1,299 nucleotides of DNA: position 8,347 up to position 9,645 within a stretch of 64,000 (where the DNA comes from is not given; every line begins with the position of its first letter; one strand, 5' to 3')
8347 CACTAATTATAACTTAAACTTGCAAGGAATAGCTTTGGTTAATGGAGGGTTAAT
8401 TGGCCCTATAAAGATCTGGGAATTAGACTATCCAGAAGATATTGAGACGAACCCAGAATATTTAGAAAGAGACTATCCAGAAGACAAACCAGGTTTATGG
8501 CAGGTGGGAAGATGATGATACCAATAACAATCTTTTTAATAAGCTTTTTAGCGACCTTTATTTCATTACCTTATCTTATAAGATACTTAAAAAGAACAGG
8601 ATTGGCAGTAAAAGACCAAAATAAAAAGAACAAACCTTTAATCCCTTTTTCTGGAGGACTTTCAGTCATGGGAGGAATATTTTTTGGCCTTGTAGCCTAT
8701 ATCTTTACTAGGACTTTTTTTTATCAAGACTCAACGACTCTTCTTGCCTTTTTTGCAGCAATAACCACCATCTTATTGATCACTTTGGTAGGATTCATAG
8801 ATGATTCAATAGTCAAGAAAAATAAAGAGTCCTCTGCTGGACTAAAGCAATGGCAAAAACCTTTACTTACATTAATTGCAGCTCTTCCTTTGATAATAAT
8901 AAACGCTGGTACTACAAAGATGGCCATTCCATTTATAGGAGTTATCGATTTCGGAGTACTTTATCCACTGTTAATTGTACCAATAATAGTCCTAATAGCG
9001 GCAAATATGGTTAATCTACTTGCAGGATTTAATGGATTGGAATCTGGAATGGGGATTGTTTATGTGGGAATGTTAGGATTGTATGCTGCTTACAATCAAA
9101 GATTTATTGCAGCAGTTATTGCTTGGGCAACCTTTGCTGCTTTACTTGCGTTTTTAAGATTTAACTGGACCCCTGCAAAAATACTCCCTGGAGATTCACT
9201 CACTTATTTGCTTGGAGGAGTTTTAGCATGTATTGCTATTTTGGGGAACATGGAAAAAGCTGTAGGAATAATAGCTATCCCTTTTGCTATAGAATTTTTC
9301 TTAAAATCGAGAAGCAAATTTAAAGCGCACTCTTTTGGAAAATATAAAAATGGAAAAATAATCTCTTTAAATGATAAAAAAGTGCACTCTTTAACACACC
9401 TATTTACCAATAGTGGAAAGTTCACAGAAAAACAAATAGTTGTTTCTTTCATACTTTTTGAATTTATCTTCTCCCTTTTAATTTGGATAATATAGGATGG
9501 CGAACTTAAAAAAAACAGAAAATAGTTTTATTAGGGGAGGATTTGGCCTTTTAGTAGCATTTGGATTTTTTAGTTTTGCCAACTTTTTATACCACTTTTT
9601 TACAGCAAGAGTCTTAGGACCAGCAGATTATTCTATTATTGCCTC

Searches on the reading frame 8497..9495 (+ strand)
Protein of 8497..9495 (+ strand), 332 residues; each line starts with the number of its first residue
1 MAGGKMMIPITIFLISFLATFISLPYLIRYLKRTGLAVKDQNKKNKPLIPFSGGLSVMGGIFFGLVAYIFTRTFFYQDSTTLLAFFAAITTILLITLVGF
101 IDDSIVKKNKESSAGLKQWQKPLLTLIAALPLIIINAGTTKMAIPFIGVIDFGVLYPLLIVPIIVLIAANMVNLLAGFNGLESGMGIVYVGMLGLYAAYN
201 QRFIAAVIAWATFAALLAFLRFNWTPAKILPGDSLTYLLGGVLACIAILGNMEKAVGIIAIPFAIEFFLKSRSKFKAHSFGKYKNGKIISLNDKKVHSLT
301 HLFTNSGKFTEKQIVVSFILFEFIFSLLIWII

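Call 8: search_protein_families(library=pfam, proteins=[window:8497-9495:+], max_evalue=0.00001)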
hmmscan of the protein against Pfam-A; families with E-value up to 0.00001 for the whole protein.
window:8497-9495:+ (332 aa): 1 family
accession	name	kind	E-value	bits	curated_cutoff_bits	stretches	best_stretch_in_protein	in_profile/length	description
PF00953.26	Glycos_transf_4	-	2.4e-33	115.8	27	1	86-250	2-159/160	Glycosyl transferase family 4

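Call 54: search_protein_families(library=ncbifam, proteins=[window:8497-9495:+], max_evalue=1e-8)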
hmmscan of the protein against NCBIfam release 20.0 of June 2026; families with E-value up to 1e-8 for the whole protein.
window:8497-9495:+ (332 aa): 2 families
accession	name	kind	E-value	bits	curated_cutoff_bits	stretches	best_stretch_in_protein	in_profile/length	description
TIGR00445.1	mraY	equivalog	1.1e-19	71.1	192.05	1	53-328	33-313/321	phospho-N-acetylmuramoyl-pentapeptide-transferase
NF053644.1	MraY_archaea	equivalog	2.3e-11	43.6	450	0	142-269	168-293/340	pseudomurein biosynthesis MraY family phospho-N-acetylmuramoyl-pentapeptide-transferase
